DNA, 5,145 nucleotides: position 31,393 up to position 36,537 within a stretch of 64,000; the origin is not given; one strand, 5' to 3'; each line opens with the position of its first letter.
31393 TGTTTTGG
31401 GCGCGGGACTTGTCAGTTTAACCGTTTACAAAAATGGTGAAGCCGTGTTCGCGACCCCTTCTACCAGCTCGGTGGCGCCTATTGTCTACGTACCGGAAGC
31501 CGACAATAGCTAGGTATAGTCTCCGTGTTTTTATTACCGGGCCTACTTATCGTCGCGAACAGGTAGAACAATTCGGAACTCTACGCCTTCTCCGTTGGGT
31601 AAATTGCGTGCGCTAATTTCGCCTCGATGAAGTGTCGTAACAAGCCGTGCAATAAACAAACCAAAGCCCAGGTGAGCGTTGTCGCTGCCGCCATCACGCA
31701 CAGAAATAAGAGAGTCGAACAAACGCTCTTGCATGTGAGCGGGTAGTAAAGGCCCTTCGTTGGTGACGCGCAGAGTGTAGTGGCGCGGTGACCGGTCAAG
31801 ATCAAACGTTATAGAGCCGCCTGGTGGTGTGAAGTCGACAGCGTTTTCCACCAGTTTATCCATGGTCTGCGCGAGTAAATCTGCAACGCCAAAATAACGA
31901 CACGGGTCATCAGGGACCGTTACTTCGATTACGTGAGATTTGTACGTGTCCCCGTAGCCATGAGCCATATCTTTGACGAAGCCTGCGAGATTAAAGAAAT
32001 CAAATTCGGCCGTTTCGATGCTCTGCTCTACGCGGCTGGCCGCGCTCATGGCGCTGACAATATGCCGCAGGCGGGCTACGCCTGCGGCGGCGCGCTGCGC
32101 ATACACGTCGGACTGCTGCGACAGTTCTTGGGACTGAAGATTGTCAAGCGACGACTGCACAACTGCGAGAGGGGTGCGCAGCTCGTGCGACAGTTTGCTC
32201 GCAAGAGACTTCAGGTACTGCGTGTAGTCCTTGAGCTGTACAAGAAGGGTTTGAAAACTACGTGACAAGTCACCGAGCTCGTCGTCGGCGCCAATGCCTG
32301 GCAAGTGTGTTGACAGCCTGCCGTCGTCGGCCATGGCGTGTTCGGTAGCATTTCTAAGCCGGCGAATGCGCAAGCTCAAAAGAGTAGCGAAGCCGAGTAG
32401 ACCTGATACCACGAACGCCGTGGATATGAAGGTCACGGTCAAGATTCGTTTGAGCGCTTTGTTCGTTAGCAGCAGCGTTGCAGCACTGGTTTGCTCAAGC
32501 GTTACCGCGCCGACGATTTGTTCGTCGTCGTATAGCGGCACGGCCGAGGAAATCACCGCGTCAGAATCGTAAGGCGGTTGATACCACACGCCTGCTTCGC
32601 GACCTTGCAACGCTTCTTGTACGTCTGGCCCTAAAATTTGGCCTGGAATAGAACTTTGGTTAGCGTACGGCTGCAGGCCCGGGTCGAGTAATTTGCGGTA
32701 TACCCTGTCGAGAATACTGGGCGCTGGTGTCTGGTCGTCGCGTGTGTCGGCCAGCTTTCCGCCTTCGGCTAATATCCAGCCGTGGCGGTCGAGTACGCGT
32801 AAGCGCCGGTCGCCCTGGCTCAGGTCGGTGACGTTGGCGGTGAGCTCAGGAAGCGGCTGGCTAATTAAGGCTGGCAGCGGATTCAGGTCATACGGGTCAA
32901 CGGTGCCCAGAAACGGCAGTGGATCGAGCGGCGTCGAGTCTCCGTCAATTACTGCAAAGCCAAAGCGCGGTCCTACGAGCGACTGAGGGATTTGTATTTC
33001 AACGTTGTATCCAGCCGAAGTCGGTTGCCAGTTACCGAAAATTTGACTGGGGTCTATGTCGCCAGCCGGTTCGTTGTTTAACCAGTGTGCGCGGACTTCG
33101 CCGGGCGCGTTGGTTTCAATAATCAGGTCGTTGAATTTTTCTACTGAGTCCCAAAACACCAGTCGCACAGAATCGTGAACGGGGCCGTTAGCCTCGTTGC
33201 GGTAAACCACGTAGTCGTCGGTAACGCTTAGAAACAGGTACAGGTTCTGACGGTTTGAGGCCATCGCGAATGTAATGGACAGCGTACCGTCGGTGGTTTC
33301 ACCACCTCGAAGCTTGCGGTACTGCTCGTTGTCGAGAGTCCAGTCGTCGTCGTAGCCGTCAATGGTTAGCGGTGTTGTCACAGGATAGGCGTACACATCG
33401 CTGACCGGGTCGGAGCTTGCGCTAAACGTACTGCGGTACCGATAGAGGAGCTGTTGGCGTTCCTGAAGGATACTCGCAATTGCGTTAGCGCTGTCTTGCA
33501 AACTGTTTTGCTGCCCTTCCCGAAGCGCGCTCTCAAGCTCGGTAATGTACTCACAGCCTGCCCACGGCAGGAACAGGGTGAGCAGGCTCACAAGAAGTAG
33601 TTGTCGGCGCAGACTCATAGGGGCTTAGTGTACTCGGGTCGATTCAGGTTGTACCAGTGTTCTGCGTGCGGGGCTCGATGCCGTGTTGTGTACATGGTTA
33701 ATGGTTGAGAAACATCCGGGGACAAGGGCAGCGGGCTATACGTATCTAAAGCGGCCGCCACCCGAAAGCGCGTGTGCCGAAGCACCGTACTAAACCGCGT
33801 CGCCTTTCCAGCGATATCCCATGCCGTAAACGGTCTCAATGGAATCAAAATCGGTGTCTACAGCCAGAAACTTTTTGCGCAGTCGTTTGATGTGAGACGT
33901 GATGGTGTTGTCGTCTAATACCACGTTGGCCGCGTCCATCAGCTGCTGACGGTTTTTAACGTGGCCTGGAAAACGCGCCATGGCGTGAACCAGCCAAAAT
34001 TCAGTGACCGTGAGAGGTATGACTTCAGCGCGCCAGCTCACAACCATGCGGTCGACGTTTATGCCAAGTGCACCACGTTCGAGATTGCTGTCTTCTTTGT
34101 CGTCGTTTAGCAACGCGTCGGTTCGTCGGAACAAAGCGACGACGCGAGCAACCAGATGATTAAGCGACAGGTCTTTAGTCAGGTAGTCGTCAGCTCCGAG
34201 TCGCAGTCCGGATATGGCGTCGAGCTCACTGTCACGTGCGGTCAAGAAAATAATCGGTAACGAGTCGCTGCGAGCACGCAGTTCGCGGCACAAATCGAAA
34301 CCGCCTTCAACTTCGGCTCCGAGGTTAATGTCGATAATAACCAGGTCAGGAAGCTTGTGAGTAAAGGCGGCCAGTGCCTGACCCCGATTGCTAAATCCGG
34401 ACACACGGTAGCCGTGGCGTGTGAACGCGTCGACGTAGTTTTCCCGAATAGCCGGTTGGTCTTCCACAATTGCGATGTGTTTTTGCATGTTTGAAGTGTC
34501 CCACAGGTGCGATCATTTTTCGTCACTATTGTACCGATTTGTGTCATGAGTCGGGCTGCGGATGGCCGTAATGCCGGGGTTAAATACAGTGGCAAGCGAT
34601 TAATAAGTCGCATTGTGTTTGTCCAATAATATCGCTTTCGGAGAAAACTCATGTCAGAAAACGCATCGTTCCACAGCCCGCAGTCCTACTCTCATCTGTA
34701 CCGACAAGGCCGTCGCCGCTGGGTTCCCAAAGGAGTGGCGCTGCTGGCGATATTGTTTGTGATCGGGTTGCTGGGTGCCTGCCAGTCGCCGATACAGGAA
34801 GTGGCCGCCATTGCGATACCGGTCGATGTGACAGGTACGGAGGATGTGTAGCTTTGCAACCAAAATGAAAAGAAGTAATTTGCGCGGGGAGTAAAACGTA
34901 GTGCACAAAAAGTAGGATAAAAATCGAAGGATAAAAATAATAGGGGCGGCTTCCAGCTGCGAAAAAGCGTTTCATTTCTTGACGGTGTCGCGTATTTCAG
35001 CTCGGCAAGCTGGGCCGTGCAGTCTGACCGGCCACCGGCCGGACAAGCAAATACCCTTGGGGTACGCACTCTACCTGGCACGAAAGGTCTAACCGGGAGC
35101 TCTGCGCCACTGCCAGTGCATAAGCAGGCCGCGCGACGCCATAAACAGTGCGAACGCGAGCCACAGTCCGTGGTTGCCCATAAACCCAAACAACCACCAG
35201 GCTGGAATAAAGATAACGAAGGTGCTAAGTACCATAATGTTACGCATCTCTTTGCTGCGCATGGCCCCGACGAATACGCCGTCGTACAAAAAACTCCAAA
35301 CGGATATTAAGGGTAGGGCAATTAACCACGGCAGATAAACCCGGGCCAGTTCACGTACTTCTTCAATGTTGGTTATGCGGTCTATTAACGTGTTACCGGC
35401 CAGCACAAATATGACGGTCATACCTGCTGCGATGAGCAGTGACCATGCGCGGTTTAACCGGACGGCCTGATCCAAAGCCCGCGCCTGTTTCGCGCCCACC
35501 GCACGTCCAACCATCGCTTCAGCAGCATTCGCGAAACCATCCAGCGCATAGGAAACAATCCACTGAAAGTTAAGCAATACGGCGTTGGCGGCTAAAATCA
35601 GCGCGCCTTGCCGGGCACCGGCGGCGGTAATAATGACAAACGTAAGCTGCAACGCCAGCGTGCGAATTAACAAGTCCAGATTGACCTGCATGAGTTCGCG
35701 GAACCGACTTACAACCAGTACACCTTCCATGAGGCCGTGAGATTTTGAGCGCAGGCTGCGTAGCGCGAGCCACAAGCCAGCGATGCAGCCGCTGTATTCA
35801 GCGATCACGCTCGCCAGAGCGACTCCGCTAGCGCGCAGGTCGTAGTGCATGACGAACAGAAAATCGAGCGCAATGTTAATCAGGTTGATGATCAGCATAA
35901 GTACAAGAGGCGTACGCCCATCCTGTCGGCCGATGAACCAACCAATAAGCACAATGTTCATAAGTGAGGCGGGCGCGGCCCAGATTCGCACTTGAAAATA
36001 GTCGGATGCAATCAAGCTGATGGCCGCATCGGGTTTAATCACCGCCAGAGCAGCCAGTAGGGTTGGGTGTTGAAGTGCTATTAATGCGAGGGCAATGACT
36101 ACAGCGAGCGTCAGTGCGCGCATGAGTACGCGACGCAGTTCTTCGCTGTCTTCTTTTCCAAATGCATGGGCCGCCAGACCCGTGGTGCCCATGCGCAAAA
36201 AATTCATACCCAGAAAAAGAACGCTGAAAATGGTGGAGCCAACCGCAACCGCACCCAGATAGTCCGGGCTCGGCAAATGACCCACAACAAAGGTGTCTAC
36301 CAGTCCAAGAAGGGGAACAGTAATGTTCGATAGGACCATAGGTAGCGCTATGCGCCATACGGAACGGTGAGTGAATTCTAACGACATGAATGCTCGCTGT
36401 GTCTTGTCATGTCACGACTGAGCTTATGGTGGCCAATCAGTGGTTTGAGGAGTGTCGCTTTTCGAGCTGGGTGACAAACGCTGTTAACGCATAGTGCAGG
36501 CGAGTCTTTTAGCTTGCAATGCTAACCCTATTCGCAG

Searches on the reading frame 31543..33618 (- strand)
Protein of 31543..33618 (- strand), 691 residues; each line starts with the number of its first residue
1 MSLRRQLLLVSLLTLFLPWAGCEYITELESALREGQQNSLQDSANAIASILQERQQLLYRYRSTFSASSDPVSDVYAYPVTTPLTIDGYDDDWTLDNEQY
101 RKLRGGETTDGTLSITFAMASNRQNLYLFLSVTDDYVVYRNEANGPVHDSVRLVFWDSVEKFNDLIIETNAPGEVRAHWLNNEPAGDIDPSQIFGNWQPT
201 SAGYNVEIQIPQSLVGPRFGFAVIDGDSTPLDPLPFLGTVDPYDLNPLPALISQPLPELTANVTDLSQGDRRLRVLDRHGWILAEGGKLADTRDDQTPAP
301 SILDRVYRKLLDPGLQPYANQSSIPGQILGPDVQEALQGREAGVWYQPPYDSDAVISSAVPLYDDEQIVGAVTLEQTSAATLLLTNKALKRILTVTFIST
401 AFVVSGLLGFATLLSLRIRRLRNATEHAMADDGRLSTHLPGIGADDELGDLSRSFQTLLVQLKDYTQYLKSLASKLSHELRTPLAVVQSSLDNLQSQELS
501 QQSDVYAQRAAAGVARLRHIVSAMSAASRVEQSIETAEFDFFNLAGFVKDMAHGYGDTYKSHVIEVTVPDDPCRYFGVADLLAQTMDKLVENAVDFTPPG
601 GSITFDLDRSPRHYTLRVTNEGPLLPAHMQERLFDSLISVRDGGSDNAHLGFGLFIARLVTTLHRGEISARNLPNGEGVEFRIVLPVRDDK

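Call 55: search_protein_families(library=pfam, proteins=[window:31543-33618:-], max_evalue=0.0001)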
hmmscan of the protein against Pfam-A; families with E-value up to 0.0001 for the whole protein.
window:31543-33618:- (691 aa): 3 families
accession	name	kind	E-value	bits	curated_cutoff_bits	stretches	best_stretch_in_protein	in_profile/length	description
PF02518.31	HATPase_c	-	2.6e-15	57.2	26.4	1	578-688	2-110/111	Histidine kinase-, DNA gyrase B-, and HSP90-like ATPase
PF00512.31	HisKA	-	8e-11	42.3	26.9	1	471-532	4-65/66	His Kinase A (phospho-acceptor) domain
PF00672.30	HAMP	-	1.5e-05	25.6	25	1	413-463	5-52/53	HAMP domain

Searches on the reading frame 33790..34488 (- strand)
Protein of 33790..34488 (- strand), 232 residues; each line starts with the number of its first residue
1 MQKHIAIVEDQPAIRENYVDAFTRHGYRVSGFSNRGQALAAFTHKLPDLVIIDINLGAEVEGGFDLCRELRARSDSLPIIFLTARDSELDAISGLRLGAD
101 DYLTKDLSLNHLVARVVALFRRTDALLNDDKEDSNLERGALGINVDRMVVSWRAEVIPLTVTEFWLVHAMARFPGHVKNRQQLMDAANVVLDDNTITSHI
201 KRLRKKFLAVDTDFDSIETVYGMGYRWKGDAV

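Call 55: search_protein_families(library=pfam, proteins=[window:33790-34488:-], max_evalue=0.0001)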
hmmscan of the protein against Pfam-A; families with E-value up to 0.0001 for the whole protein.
window:33790-34488:- (232 aa): 3 families
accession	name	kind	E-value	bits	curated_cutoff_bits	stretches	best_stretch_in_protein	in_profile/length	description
PF00072.30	Response_reg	-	2.6e-25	89.2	30.2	1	5-116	1-110/111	Response regulator receiver domain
PF00486.34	Trans_reg_C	-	9e-14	51.7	26.2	1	156-226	3-76/77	Transcriptional regulatory protein, C terminal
PF23198.2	PDE8A_N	-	6.4e-05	23.3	29.6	0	16-76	24-83/147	PDE8A-like, N-terminal domain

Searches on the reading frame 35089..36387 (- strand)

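Call 42: search_protein_families(library=pfam, proteins=[window:35089-36387:-], max_evalue=0.001)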
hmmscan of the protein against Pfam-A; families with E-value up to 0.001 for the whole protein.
window:35089-36387:- (432 aa): 1 family
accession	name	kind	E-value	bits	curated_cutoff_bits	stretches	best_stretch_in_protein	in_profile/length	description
PF01554.23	MatE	-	7.1e-43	146.5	24.9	2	16-177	1-161/161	MatE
